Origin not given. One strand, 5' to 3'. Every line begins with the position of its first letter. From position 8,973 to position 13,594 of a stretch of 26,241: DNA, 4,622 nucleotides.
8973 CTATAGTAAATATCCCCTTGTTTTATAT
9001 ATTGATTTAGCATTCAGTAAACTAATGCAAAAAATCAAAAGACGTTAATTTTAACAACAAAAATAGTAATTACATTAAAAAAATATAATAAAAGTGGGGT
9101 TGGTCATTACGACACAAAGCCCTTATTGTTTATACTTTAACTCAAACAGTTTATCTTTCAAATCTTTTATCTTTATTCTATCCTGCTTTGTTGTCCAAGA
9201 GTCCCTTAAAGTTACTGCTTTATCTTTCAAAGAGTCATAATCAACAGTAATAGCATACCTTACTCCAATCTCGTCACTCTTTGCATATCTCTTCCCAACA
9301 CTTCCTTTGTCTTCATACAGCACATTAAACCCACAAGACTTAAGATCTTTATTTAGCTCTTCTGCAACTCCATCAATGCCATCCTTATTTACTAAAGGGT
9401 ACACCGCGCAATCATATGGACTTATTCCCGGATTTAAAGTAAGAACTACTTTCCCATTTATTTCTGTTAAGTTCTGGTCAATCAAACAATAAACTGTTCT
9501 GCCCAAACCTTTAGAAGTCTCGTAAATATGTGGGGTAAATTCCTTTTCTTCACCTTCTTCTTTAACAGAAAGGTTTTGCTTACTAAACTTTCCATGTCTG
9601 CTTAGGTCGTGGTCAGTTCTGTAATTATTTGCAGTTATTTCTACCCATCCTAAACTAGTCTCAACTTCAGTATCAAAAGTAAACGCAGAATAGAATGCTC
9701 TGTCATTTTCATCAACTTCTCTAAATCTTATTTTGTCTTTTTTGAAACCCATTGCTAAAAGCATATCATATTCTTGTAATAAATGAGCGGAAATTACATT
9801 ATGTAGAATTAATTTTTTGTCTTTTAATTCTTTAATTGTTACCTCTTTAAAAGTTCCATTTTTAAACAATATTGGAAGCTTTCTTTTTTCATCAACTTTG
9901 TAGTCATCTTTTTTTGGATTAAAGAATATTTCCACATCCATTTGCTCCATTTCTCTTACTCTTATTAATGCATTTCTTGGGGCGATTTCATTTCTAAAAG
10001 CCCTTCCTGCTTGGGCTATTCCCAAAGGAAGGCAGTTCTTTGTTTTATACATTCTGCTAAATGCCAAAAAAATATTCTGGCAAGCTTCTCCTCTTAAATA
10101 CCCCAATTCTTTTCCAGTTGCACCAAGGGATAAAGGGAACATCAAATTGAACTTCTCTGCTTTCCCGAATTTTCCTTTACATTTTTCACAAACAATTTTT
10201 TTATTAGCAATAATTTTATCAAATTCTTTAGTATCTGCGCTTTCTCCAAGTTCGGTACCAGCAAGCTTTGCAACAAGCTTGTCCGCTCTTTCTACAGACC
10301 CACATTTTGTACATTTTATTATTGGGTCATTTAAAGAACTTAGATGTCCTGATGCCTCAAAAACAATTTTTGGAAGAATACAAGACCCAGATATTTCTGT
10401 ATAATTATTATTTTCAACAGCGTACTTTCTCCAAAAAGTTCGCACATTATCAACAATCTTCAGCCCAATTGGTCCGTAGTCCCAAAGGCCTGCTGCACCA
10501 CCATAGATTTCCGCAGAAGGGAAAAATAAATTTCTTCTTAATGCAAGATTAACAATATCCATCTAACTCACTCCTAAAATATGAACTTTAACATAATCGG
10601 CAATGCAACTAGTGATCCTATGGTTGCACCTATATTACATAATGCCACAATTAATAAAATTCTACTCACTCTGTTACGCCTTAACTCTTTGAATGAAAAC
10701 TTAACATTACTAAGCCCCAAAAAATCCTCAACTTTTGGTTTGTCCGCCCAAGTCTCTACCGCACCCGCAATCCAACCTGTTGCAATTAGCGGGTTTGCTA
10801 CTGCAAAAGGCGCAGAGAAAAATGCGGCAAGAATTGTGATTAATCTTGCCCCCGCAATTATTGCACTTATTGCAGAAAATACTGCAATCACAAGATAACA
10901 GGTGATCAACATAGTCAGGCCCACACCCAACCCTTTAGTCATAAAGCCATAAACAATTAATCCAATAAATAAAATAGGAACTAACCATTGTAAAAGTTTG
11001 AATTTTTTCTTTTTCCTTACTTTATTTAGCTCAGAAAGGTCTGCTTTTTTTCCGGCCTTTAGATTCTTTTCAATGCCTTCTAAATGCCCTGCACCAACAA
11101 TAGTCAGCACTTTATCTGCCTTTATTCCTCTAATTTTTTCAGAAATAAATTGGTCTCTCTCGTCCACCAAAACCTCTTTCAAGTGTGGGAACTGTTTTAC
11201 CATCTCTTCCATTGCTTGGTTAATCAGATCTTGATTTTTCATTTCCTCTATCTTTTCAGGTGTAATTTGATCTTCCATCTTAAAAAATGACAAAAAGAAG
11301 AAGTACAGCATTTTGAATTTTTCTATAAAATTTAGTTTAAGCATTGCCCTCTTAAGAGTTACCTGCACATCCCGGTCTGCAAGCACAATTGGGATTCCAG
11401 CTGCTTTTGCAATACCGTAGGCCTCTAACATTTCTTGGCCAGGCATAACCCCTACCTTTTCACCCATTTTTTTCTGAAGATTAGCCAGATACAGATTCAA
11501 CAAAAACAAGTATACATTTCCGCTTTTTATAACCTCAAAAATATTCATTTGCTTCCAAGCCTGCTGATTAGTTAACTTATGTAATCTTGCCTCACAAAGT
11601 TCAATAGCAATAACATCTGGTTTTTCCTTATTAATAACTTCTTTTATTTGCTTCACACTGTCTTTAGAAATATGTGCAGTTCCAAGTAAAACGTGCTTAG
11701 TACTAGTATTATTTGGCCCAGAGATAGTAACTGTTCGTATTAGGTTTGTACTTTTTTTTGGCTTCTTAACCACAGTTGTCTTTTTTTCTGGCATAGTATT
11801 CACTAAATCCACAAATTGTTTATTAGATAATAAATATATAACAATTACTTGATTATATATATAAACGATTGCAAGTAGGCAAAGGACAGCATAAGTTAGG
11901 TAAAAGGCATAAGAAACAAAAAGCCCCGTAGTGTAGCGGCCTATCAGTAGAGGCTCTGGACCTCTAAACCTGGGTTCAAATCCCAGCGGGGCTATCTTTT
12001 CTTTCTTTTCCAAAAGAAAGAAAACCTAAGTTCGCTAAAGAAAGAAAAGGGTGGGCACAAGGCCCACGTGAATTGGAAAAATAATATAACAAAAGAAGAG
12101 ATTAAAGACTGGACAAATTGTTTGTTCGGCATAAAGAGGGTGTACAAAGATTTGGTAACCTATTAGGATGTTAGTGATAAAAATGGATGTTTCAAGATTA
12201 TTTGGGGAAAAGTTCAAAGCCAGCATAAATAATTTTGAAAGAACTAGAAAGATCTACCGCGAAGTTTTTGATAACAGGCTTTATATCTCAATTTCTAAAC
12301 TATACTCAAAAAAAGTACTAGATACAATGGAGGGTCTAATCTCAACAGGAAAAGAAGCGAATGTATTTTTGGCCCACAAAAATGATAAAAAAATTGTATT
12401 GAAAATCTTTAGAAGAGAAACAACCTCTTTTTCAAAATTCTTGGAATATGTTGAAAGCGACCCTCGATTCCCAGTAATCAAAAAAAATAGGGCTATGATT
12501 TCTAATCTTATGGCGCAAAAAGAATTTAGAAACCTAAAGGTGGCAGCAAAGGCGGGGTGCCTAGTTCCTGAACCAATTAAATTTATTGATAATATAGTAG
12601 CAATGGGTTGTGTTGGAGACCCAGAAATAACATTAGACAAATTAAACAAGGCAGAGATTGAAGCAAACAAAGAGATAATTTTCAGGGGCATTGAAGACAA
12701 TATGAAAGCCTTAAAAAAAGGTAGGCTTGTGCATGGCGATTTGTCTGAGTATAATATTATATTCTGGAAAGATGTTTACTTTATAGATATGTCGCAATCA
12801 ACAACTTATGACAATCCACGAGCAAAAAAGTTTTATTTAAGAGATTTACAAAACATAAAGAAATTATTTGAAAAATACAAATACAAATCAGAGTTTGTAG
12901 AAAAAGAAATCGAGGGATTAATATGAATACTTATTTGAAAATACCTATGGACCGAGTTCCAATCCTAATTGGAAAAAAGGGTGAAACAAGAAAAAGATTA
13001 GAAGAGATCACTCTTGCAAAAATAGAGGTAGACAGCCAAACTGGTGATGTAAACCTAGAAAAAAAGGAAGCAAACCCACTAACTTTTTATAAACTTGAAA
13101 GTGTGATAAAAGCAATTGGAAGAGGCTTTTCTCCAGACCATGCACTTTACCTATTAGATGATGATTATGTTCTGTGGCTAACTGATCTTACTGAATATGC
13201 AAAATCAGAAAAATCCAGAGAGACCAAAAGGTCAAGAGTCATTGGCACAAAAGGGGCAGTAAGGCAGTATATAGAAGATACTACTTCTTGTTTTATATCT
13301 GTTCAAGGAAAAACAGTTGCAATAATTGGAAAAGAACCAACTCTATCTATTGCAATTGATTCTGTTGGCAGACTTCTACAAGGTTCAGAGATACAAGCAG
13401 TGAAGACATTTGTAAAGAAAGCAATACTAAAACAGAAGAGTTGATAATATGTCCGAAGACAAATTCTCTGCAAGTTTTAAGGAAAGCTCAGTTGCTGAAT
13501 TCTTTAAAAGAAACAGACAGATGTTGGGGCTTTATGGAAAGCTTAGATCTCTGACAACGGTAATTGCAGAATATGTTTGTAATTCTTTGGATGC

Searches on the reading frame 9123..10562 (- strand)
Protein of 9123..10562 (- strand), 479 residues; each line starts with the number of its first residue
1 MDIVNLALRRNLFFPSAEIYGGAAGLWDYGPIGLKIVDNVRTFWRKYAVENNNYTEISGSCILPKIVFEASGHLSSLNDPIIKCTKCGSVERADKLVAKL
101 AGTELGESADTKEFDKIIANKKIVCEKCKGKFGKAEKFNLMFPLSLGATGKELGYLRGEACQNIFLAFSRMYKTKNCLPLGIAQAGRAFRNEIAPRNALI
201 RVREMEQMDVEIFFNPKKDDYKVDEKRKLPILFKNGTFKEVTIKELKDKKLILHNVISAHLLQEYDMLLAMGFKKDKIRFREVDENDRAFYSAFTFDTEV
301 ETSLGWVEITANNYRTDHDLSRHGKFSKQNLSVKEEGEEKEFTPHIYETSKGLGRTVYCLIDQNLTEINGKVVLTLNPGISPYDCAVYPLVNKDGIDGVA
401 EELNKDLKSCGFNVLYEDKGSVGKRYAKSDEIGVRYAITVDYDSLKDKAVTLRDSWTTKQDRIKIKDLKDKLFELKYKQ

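Call 7: search_protein_families(library=pfam, proteins=[window:9123-10562:-], max_evalue=0.01)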
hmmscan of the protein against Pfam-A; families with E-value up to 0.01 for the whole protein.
window:9123-10562:- (479 aa): 2 families
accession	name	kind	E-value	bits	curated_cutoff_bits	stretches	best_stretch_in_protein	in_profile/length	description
PF03129.25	HGTP_anticodon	-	5.1e-17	62.3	21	1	384-472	1-91/94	Anticodon binding domain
PF00587.30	tRNA-synt_2b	-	1.7e-11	45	29.3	1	155-364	12-179/179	tRNA synthetase class II core domain (G, H, P, S and T)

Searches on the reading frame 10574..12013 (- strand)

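Call 7: search_protein_families(library=pfam, proteins=[window:10574-12013:-], max_evalue=0.01)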
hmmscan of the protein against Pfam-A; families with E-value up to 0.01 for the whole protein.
window:10574-12013:- (479 aa): 1 family
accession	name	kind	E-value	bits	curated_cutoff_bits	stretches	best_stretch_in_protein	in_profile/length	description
PF01963.22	TraB_PrgY_gumN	-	1.7e-33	117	26.8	1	105-323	10-256/263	TraB/PrgY/gumN family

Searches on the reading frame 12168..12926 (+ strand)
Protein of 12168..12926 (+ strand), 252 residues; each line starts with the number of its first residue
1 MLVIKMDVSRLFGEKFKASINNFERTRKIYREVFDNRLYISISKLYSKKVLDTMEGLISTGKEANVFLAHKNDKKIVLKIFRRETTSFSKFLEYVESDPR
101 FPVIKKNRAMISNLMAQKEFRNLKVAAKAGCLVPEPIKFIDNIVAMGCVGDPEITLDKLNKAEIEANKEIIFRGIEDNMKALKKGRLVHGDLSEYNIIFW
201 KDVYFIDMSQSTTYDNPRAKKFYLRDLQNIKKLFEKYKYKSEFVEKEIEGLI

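Call 96: search_protein_families(library=pfam, proteins=[window:12168-12926:+], max_evalue=0.001)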
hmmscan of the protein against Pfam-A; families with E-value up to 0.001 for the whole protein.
window:12168-12926:+ (252 aa): 1 family
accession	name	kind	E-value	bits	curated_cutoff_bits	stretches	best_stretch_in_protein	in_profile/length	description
PF01163.29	RIO1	-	1.4e-44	152.4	22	1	65-240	1-180/187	RIO domain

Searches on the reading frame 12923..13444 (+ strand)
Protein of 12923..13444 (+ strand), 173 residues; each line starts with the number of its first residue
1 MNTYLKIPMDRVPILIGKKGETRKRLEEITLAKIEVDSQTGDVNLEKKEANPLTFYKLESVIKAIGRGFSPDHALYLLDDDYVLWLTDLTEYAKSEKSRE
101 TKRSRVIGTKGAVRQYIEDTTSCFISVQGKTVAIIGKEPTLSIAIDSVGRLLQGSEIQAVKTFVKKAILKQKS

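Call 96: search_protein_families(library=pfam, proteins=[window:12923-13444:+], max_evalue=0.001)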
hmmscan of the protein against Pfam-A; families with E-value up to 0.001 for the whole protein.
window:12923-13444:+ (173 aa): 3 families
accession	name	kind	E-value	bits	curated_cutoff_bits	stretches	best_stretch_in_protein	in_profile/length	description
PF00013.35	KH_1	-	2.5e-13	50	21.5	2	4-40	3-40/66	KH domain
PF21800.4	KH_KRR1_2nd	-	1.7e-10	41.2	27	1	90-143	9-62/91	KRR1 small subunit processome component, second KH domain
PF22675.2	KH-I_KHDC4-BBP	-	3.1e-05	24.2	30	0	103-131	8-36/76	KHDC4/BBP-like, KH-domain type I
